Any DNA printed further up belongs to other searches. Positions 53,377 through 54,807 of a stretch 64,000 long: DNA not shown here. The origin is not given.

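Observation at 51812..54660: Small secreted Cys/aromatic-rich protein followed by two paralogous membrane-anchored proteins of unknown function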

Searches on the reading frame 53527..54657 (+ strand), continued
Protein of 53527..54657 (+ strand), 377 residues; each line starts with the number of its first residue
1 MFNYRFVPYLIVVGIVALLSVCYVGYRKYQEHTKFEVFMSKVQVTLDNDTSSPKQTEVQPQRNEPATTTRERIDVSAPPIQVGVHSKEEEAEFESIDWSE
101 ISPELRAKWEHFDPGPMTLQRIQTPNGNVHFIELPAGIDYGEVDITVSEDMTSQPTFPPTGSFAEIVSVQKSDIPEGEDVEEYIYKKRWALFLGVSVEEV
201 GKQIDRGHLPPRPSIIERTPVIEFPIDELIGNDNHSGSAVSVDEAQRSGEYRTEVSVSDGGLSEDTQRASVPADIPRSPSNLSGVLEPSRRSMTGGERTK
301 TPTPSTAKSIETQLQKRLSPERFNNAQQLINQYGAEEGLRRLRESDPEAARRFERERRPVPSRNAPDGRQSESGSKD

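Call 73: fold_search(model_id=the predicted structure, library=pdb)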
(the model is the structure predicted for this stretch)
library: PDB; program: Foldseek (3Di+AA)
matches with E <= 10: 80; with E <= 0.001: 0
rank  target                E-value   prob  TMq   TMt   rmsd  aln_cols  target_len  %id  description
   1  6zm5_a                7.8e-01  0.05  0.05  0.19  19.8        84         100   11  Human mitochondrial ribosome in complex with OXA1L, mRNA, A/A tRNA, P/P tRNA and nascent polypeptide (released 2021-01-13)
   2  6vlz_a                2.8e+00  0.02  0.05  0.17  20.2        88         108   12  Structure of the human mitochondrial ribosome-EF-G1 complex (ClassI) (released 2020-08-05)
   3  6z9u_C                2.9e+00  0.04  0.08  0.18   8.1        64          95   17  Crystal structure of a TSEN15-34 heterodimer. (released 2021-06-30)
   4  8jzl_A                2.9e+00  0.04  0.06  0.05  10.9        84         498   12  CryoEM structure of the Salmonella effector inositol phosphate phosphatase SopB (released 2024-07-10)
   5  3mr0_A                3.1e+00  0.08  0.06  0.15   4.5        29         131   31  Crystal Structure of Sensory Box Histidine Kinase/Response Regulator from Burkholderia thailandensis E264 (released 2010-06-23)
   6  4g9o_B                3.1e+00  0.02  0.06  0.08  16.7        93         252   13  Crystal Structure of H234A Mutant of Stationary Phase Survival Protein (SurE) from Salmonella typhimurium (released 2013-03-13)
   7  1f1r_A                3.3e+00  0.02  0.04  0.05   9.6        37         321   16  CRYSTAL STRUCTURE OF HOMOPROTOCATECHUATE 2,3-DIOXYGENASE FROM ARTHROBACTER GLOBIFORMIS (NATIVE, NON-CRYO) (released 2003-06-10)
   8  3b1q_A                4.0e+00  0.02  0.06  0.07  14.1        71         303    8  Structure of Burkholderia thailandensis nucleoside kinase (BthNK) in complex with inosine (released 2011-11-02)
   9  4gad_B                4.0e+00  0.02  0.06  0.08  15.9        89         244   13  Crystal Structure of D230A/H234A Mutant of Stationary Phase Survival Protein (SurE) from Salmonella typhimurium (released 2013-03-13)
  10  8qoc_H                4.3e+00  0.07  0.07  0.09   5.6        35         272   23  Crystal structure of Staphylococcus aureus PLP Synthase (Pdx1) (released 2024-10-02)
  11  7uxa_B                4.3e+00  0.04  0.07  0.14   9.3        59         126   15  Human tRNA Splicing Endonuclease Complex bound to pre-tRNA-ARG (released 2023-02-08)
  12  6i9r_a                4.3e+00  0.02  0.05  0.19  19.6        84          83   10  Large subunit of the human mitochondrial ribosome in complex with Virginiamycin M and Quinupristin (released 2020-07-08)
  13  8jvv_A                4.6e+00  0.08  0.05  0.37   1.3        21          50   28  Crystal structure of the chimeric protein mkaL2_v1.1 (released 2024-07-03)
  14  9a7s_A                4.9e+00  0.07  0.06  0.09  11.4        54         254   22  Integrative model of RPSD-RPOB by crosslinking MS and deep learning (released 2024-09-18)
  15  8jvs                  5.2e+00  0.08  0.06  0.39   3.7        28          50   28  Crystal structure of the chimeric protein tkoL2_v1 (released 2024-07-03)
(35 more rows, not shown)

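Call 77: search_protein_families(library=pfam, proteins=[L013:8479-8772:+, L010:5603-5878:+, L038:5244-5492:+, L016:6019-6357:+, L029:1318-1935:+, L042:2025-2411:+, L044:2455-2853:+, L054:5741-6010:+, L036:7233-7670:+, L027:3433-3882:+], max_evalue=0.1)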
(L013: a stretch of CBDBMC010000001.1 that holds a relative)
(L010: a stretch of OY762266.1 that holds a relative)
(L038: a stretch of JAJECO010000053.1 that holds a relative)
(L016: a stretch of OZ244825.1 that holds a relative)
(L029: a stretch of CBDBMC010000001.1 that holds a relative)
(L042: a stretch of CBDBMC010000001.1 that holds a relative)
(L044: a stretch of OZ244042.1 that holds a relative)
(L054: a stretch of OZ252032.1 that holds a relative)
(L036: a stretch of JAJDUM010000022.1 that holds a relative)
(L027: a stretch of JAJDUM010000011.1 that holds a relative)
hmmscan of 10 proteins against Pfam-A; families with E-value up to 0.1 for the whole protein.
L013:8479-8772:+ (98 aa): 0 families

L010:5603-5878:+ (92 aa): 0 families

L038:5244-5492:+ (83 aa): 0 families

L016:6019-6357:+ (113 aa): 0 families

L029:1318-1935:+ (206 aa): 16 families
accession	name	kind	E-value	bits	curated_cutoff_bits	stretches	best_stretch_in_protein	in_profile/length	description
PF11559.13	ADIP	-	1.4e-05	25.6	34.3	1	59-119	60-120/151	Afadin- and alpha -actinin-Binding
PF04791.21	LMBR1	-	0.00019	20.9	31.9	1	11-200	137-311/510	LMBR1-like membrane protein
PF08614.16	ATG16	-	0.00035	21.3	33.7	1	60-198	31-160/200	Autophagy protein 16 (ATG16)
PF14362.11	DUF4407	-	0.0015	18.3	31.3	1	56-197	132-245/297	Domain of unknown function (DUF4407)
PF19220.6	Rod_CreS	-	0.0071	15.9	100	1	59-194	14-151/359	Crescentin, rod domain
PF11727.13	ISG65-75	-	0.0075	16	25.1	1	152-200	62-110/281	Invariant surface glycoprotein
PF10473.14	CENP-F_leu_zip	-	0.0089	16.5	34.5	1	56-141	57-137/140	Leucine-rich repeats of kinetochore protein Cenp-F/LEK1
PF06156.18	YabA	-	0.0096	16.9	30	0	34-90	5-61/103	Initiation control protein YabA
PF03836.20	RasGAP_C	-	0.013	16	26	1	56-113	55-99/137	RasGAP C-terminus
PF06810.17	Phage_scaffold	-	0.018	15.5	35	1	46-127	2-78/170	Phage capsid assembly scaffolding protein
PF00038.26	Filament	-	0.023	14.8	40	1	53-112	56-115/313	Intermediate filament protein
PF20492.3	ERM_helical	-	0.026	15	40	0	158-196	80-118/120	Ezrin/radixin/moesin, alpha-helical domain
PF25026.1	Asd-4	-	0.027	15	29.1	0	55-102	26-73/80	Asd-4-like domain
PF14023.12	Bestrophin-like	-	0.042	13.8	32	0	23-95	40-113/232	Bestrophin-like domain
PF16454.10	PI3K_P85_iSH2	-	0.06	13.4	31.5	0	60-139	83-160/161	Phosphatidylinositol 3-kinase regulatory subunit P85 inter-SH2 domain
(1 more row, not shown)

L042:2025-2411:+ (129 aa): 0 families

L044:2455-2853:+ (133 aa): 0 families

L054:5741-6010:+ (90 aa): 0 families

L036:7233-7670:+ (146 aa): 0 families

L027:3433-3882:+ (150 aa): 1 family
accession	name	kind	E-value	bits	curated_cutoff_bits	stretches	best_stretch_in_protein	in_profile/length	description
PF23451.1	Zn_ribbon_PaaD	-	0.03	14.4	27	1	55-66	16-27/53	PaaD zinc beta ribbon domain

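Call 78: search_protein_families(library=ncbifam, proteins=[L013:8479-8772:+, L010:5603-5878:+, L038:5244-5492:+, L016:6019-6357:+, L029:1318-1935:+, L042:2025-2411:+, L044:2455-2853:+, L054:5741-6010:+, L036:7233-7670:+, L027:3433-3882:+], max_evalue=0.1)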
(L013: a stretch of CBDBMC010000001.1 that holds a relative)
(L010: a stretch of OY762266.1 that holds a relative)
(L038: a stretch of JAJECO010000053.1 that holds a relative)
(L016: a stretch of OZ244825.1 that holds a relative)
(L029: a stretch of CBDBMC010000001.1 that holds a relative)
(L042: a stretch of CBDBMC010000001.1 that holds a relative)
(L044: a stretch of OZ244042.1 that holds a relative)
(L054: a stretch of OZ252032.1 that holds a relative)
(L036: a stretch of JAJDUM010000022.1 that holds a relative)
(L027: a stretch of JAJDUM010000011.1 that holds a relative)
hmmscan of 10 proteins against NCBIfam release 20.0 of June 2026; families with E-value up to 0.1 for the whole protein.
L013:8479-8772:+ (98 aa): 0 families

L010:5603-5878:+ (92 aa): 0 families

L038:5244-5492:+ (83 aa): 0 families

L016:6019-6357:+ (113 aa): 0 families

L029:1318-1935:+ (206 aa): 7 families
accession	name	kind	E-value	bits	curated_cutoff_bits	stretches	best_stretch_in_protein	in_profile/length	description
NF045487.1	ASRP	equivalog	2.7e-06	26.3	300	1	33-201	98-254/593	archaea-specific SMC-related protein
TIGR02168.1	SMC_prok_B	equivalog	3.3e-05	21.9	567.35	1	47-198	263-416/1181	chromosome segregation protein SMC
TIGR02169.1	SMC_prok_A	equivalog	0.00039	18.2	729.4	1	46-199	304-459/1165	chromosome segregation protein SMC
TIGR04527.1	mycoplas_twoTM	subfamily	0.0017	18.1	125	1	27-114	37-128/248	MG_279/MG_280 family protein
TIGR04523.1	Mplasa_alph_rch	subfamily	0.0048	14.9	270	1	57-200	516-656/745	helix-rich protein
TIGR01843.1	type_I_hlyD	subfamily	0.0051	15.8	208.65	1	45-183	116-252/422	HlyD family type I secretion periplasmic adaptor subunit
NF041042.1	FslE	exception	0.0082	14.7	800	1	6-100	3-97/505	rhizoferrin import outer membrane protein FslE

L042:2025-2411:+ (129 aa): 0 families

L044:2455-2853:+ (133 aa): 0 families

L054:5741-6010:+ (90 aa): 0 families

L036:7233-7670:+ (146 aa): 1 family
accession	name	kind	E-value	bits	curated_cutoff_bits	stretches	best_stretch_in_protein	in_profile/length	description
NF035925.1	Geo26A_fam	subfamily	0.03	14.1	40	1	69-126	128-186/197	geobacillin-26 family protein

L027:3433-3882:+ (150 aa): 0 families

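Call 84: search_protein_families(library=pfam, alignment_id=A3, max_evalue=0.5)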
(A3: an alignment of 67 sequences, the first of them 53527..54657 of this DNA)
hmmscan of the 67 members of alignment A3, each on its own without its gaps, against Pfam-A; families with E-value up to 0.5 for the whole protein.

A. member 1, window:53527-54657:+ (377 aa): 2 families
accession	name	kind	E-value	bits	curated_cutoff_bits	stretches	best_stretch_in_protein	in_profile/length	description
PF09577.15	Spore_YpjB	-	0.088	13.1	24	1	10-31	202-223/230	Sporulation protein YpjB (SpoYpjB)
PF22704.2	CBM13-like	-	0.12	13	30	0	145-171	33-59/82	Alpha-galactosidase, CBM13 domain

B. families by the number of members that match (of 67 scanned): 39 families (the first 25 are shown)
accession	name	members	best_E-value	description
PF22129.1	CjCas9_WED-like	9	0.082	CRISPR-associated endonuclease CjCas9 wedge domain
PF05925.17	IpgD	3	0.0054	Enterobacterial virulence protein IpgD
PF20513.3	UBact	3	0.024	Prokaryotic ubiquitin-like protein UBact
PF22704.2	CBM13-like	3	0.12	Alpha-galactosidase, CBM13 domain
PF15968.10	RexB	3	0.16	Membrane-anchored ion channel, Abi component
PF09577.15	Spore_YpjB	2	0.088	Sporulation protein YpjB (SpoYpjB)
PF00300.27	His_Phos_1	1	0.0069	Histidine phosphatase superfamily (branch 1)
PF01326.24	PPDK_N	1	0.015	Pyruvate phosphate dikinase, AMP/ATP-binding domain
PF03793.24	PASTA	1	0.026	PASTA domain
PF08789.15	PBCV_basic_adap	1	0.029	PBCV-specific basic adaptor domain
PF20155.4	TMP_3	1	0.043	Tape measure protein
PF15541.11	Ntox4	1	0.062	Bacterial toxin 4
PF04145.20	Ctr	1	0.075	Ctr copper transporter family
PF13567.11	DUF4131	1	0.087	Domain of unknown function (DUF4131)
PF18857.6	LPD38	1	0.093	Large polyvalent protein associated domain 38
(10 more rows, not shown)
